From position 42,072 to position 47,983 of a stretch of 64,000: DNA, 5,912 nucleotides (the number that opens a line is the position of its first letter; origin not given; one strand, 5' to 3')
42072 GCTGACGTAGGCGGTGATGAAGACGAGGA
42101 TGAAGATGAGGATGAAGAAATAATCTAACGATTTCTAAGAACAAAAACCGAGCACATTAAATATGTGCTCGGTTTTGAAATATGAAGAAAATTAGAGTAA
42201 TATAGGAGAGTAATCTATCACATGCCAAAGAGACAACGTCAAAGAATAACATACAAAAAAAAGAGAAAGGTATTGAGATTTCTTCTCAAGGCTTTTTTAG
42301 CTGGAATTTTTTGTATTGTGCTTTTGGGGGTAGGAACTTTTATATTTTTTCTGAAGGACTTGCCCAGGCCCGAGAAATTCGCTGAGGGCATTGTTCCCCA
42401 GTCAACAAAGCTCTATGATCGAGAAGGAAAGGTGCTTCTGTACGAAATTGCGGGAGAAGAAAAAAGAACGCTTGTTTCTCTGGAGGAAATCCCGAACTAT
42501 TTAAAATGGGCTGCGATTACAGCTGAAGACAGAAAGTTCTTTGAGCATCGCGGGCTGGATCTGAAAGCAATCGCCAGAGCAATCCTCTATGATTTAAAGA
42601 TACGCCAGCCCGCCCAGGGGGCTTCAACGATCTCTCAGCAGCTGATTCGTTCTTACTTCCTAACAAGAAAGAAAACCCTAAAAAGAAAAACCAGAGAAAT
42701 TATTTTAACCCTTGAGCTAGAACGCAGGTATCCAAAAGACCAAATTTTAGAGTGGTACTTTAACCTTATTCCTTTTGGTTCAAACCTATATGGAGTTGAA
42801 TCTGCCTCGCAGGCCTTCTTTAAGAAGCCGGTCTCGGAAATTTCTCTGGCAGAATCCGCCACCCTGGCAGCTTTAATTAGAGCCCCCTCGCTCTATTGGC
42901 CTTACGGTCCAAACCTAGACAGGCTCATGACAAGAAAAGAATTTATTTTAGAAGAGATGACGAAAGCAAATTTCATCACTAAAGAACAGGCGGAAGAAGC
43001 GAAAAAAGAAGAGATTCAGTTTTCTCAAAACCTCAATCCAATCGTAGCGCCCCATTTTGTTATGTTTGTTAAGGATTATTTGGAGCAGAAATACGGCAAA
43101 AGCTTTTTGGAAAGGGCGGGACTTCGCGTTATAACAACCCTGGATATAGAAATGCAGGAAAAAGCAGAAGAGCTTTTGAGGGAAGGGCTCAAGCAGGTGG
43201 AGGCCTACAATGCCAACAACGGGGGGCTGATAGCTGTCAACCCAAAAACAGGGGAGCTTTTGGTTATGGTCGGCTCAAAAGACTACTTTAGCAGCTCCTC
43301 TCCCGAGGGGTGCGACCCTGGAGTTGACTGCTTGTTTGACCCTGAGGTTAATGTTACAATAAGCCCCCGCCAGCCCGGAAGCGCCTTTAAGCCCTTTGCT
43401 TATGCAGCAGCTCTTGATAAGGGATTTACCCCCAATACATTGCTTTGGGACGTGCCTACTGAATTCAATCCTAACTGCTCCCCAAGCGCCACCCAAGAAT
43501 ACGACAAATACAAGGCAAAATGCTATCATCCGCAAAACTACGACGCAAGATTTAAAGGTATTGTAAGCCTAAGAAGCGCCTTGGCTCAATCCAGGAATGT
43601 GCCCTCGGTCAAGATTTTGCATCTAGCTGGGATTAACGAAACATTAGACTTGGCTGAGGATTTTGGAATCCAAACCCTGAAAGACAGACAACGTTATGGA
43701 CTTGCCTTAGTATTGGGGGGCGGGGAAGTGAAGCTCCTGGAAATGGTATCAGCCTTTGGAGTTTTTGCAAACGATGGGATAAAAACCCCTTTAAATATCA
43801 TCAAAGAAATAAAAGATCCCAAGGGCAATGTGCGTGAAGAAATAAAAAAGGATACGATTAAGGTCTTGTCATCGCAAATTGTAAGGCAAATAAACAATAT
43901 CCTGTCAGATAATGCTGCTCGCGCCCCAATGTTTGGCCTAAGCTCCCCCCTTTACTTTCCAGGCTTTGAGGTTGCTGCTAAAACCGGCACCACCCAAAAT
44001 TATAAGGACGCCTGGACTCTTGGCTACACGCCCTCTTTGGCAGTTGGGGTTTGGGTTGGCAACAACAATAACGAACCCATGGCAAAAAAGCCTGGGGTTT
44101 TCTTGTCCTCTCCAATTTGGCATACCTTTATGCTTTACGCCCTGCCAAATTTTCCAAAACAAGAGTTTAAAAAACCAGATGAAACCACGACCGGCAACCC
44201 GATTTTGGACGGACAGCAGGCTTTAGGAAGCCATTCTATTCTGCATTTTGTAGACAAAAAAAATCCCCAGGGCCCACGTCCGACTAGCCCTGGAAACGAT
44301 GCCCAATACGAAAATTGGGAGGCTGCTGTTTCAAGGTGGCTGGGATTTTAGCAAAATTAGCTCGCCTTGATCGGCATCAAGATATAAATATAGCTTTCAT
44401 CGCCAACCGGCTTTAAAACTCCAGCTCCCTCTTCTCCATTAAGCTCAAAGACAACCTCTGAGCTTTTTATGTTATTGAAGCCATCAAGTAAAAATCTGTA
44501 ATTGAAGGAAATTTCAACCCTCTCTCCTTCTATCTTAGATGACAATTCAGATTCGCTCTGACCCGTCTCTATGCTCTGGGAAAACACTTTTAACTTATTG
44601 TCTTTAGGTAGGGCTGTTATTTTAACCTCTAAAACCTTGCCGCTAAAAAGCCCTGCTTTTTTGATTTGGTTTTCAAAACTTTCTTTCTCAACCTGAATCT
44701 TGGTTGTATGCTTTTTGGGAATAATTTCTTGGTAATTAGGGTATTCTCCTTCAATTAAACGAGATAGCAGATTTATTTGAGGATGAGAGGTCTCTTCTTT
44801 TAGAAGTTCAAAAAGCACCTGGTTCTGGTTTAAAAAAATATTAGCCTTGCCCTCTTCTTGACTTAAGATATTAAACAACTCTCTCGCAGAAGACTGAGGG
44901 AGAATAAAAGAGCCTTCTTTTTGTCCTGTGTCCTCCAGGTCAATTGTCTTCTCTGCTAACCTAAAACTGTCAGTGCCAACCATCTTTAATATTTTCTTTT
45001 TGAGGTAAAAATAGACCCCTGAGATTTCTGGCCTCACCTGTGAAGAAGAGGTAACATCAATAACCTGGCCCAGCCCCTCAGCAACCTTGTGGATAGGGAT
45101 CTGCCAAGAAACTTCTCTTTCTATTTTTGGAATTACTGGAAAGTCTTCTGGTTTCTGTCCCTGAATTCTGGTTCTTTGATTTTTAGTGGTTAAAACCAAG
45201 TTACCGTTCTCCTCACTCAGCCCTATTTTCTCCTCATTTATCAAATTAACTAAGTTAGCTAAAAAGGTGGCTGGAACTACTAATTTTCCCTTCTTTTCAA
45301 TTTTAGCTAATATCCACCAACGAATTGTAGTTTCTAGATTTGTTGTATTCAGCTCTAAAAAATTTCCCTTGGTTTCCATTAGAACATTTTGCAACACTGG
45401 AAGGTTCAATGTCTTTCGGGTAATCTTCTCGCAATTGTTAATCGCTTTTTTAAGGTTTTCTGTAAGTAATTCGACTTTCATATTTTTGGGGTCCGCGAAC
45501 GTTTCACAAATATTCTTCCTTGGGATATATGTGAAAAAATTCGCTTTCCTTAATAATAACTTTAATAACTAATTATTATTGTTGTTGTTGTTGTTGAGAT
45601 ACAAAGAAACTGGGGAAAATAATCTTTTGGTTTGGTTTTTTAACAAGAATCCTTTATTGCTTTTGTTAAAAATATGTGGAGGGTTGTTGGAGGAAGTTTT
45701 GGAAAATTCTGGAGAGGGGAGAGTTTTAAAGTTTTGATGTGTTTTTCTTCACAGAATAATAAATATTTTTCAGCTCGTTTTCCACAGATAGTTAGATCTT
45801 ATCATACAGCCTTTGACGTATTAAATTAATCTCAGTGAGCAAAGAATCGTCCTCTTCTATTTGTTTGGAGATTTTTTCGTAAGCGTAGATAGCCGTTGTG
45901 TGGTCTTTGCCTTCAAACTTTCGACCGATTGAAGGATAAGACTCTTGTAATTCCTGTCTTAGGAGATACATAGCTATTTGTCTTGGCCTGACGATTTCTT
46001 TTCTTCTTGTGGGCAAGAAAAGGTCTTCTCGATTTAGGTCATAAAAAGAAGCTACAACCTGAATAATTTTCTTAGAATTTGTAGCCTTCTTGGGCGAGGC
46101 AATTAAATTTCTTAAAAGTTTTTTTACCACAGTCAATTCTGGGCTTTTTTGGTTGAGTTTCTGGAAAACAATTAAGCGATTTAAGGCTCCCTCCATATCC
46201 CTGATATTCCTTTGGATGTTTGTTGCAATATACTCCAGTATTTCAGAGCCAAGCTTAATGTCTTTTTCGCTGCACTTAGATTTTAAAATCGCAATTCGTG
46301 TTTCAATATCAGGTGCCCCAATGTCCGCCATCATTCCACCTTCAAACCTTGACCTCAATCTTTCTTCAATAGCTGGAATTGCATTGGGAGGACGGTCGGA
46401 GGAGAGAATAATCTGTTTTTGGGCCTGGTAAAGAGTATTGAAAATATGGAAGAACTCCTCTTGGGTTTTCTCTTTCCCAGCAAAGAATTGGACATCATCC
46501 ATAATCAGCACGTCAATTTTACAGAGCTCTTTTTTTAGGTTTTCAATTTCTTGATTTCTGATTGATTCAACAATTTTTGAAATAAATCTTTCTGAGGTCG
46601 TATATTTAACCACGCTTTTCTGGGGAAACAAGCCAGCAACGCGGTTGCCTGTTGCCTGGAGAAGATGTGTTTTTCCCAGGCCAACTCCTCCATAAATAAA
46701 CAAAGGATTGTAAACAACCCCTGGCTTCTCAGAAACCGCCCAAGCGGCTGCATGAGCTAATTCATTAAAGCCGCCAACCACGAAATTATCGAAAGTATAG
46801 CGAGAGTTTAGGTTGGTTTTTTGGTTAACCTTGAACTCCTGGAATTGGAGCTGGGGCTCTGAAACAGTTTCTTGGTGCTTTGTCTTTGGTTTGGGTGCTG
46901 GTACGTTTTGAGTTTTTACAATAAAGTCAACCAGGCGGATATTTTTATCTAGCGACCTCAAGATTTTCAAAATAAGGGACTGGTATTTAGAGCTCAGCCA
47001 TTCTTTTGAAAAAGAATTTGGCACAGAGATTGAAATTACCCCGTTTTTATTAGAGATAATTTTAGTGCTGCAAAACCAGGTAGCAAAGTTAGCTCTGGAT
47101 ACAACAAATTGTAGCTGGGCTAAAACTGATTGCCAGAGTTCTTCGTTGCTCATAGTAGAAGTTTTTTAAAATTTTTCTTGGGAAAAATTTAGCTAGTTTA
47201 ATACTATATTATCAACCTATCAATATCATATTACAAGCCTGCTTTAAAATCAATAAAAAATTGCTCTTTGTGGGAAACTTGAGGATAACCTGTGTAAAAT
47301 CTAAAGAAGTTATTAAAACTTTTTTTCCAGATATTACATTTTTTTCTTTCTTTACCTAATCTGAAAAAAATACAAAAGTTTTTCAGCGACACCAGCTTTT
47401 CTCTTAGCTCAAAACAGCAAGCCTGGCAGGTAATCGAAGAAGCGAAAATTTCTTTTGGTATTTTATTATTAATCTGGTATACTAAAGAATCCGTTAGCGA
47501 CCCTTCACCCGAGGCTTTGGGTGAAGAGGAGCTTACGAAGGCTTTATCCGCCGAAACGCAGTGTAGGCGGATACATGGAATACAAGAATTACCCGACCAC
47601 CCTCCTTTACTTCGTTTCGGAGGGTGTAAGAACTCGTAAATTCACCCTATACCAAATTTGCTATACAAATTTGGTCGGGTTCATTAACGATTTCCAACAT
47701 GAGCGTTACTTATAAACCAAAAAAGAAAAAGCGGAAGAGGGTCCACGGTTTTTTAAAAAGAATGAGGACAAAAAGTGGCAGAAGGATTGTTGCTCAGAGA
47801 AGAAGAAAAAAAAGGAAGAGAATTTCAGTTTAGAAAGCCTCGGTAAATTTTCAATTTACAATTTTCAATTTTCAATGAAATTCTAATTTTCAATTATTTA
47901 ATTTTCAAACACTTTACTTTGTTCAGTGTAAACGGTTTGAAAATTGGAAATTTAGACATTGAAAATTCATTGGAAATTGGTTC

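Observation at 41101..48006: ~175-bp inverted-repeat pair bracketing the ruvC-PBP1A-dnaN-dnaA-rpmH origin segment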

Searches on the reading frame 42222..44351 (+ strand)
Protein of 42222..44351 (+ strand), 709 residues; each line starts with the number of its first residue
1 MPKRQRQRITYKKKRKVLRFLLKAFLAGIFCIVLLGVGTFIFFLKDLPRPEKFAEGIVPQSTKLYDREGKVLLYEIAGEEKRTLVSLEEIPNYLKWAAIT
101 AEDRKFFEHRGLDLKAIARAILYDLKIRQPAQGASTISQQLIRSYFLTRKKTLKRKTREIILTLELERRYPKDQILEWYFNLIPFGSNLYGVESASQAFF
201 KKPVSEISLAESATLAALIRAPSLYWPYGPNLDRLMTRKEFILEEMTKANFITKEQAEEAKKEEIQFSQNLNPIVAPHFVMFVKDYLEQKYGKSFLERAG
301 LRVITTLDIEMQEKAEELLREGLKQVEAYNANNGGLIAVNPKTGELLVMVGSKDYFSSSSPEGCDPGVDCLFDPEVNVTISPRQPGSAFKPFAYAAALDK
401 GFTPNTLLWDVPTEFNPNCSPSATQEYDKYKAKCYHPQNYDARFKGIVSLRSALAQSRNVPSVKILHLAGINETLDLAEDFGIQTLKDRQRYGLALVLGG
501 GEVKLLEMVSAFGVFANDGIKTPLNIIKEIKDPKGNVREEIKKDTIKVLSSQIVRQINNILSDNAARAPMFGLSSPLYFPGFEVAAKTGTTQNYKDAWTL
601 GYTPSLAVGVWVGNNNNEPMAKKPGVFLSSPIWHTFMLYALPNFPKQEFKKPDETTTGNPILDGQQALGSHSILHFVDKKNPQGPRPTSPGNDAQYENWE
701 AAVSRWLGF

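Call 17: search_protein_families(library=pfam, proteins=[window:42222-44351:+])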
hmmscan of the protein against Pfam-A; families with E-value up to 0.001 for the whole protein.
window:42222-44351:+ (709 aa): 2 families
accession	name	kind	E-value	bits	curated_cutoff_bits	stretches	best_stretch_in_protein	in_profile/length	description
PF00912.28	Transgly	-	1.7e-57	194.2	27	1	73-246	5-177/178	Transglycosylase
PF00905.27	Transpeptidase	-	1.6e-27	96.9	22.1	1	335-613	2-279/299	Penicillin binding protein transpeptidase domain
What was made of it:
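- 41279..47833 (.): The bracketed segment: ruvC 41279-41761 (+), PBP1A 42222-44351 (+), dnaN 44357-45481 (-), dnaA 45792-47153 (-), rpmH 47699-47833 (+). Pfam (call 17).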

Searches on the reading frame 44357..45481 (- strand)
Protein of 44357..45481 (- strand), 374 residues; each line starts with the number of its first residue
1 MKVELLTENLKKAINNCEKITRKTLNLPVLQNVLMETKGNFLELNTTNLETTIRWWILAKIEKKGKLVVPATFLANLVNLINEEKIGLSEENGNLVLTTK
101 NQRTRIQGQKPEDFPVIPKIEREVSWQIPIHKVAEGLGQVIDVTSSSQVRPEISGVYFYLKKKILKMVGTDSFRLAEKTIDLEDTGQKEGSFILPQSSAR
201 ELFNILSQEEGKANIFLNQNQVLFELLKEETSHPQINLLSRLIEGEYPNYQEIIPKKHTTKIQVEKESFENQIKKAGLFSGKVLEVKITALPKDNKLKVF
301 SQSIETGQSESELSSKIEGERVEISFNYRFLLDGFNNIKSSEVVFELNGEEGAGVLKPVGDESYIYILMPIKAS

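Call 17: search_protein_families(library=pfam, proteins=[window:44357-45481:-])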
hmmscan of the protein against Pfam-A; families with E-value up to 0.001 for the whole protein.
window:44357-45481:- (374 aa): 3 families
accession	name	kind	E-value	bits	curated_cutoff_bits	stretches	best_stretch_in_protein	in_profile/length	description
PF02768.20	DNA_pol3_beta_3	-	8.1e-21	74.5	27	1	252-371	2-120/121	DNA polymerase III beta subunit, C-terminal domain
PF00712.24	DNA_pol3_beta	-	6.2e-18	65.5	24.4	1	1-118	1-120/120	DNA polymerase III beta subunit, N-terminal domain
PF02767.21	DNA_pol3_beta_2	-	1e-17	64.9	27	1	129-249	3-116/116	DNA polymerase III beta subunit, central domain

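Call 76: find_encoding_contigs(protein=window:44357-45481:-, flank=10000, max_places=5)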
Protein window:44357-45481:- (374 aa): 1 contig read that carries it; 1 place shown.
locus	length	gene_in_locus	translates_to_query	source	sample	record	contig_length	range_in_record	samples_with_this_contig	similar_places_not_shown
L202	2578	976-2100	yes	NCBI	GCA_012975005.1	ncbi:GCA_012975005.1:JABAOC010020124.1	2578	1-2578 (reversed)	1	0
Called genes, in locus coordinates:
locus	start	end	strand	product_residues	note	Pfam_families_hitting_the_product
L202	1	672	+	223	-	?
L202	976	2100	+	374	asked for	PF00712:DNA_pol3_beta, PF02767:DNA_pol3_beta_2, PF02768:DNA_pol3_beta_3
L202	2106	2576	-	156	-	?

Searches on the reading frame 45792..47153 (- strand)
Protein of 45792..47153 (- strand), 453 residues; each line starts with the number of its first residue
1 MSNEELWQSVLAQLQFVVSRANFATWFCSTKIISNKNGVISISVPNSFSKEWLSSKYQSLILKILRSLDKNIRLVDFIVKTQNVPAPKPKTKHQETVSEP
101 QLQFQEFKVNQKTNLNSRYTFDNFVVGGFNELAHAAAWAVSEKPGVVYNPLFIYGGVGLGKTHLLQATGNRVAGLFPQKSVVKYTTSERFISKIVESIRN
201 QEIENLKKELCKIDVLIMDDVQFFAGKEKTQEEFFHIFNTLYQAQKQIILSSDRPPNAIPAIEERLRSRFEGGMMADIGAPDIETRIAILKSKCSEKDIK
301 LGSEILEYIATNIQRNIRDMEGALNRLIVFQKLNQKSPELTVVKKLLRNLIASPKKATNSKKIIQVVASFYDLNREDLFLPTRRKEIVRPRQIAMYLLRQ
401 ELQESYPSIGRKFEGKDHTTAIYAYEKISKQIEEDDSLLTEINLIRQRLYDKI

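Call 17: search_protein_families(library=pfam, proteins=[window:45792-47153:-])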
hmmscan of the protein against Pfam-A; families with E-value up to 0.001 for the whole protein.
window:45792-47153:- (453 aa): 5 families
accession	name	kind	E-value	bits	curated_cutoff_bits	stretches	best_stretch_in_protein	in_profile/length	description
PF00308.24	Bac_DnaA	-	1.6e-66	223.9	23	1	115-276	1-161/162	Bacterial DnaA ATPAse domain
PF08299.17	Bac_DnaA_C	-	5.2e-25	87.7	31.5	1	361-428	2-69/69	Bacterial dnaA protein helix-turn-helix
PF11638.13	DnaA_N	-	5.3e-16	58.5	24.6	1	4-66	1-64/65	DnaA N-terminal domain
PF01695.23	IstB_IS21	-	5.7e-08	33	24.1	1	152-254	96-194/238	IstB-like ATP binding protein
PF00004.35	AAA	-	0.00042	21.2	21.2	1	152-270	2-127/131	ATPase family associated with various cellular activities (AAA)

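Call 30: find_encoding_contigs(protein=window:45792-47153:-, flank=10000, max_places=10)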
Protein window:45792-47153:- (453 aa): no gene with exactly this product is on record in the collection.

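Call 43: find_related_loci(query=window:45792-47153:-, collection=metagenome_contigs, flank=10000)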
Query window:45792-47153:- (453 aa) in metagenome_contigs; peptide patterns used: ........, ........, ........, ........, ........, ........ (x = any residue, [..] = any of these).
599 stretches matched a pattern (row limit reached: there are more); 535 encode a relative of the query (tblastn E <= 1e-3); the best 80 are kept; 80 distinct loci.
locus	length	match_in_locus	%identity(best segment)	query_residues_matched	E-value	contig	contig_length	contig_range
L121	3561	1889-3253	78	1-452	0e+0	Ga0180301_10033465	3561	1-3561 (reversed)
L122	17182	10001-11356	74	1-452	0e+0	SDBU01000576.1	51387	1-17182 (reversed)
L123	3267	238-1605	70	1-453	0e+0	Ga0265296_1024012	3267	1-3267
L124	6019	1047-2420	70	1-453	0e+0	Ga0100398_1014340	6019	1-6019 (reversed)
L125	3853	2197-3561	69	2-452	0e+0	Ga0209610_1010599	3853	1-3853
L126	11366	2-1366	68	5-453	0e+0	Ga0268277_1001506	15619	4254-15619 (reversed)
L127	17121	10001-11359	68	1-452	0e+0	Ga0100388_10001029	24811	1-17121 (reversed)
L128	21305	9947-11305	68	1-452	0e+0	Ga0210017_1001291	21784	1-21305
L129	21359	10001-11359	68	1-452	0e+0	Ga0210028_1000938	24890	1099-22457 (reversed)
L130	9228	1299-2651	66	1-450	0e+0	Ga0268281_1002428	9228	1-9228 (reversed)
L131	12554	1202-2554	66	1-450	0e+0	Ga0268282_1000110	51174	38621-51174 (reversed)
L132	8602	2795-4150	67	1-450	0e+0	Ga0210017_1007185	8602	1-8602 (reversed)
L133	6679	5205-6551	62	1-449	0e+0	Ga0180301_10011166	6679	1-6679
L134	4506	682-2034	61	1-450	0e+0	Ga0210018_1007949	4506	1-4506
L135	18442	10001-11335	62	1-450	0e+0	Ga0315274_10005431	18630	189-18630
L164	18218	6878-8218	59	1-449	3e-175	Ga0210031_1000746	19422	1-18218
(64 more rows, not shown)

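Call 69: search_protein_families(library=pfam, proteins=[L164:480-848:+, L164:2079-2459:+], max_evalue=0.001)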
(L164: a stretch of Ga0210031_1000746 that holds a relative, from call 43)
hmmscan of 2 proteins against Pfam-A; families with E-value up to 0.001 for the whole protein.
L164:480-848:+ (123 aa): 1 family
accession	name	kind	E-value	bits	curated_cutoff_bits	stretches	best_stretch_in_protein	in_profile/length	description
PF05635.17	23S_rRNA_IVP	-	1.2e-32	112.8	33.8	1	8-108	1-101/106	23S rRNA-intervening sequence protein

L164:2079-2459:+ (127 aa): 1 family
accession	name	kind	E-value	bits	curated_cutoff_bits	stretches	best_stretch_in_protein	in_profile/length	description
PF05635.17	23S_rRNA_IVP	-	8.8e-18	64.9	33.8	1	18-117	7-105/106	23S rRNA-intervening sequence protein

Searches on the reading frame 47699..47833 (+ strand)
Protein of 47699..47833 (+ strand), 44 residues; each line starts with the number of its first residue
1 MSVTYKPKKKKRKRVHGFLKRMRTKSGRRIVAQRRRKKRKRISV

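Call 17: search_protein_families(library=pfam, proteins=[window:47699-47833:+])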
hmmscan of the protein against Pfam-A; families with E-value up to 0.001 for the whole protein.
window:47699-47833:+ (44 aa): 1 family
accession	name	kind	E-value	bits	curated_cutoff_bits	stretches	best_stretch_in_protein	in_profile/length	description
PF00468.22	Ribosomal_L34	-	5.3e-17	61.9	25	1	2-44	2-44/44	Ribosomal protein L34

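Call 29: find_encoding_contigs(protein=window:47699-47833:+, flank=10000, max_places=10)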
Protein window:47699-47833:+ (44 aa): no gene with exactly this product is on record in the collection.
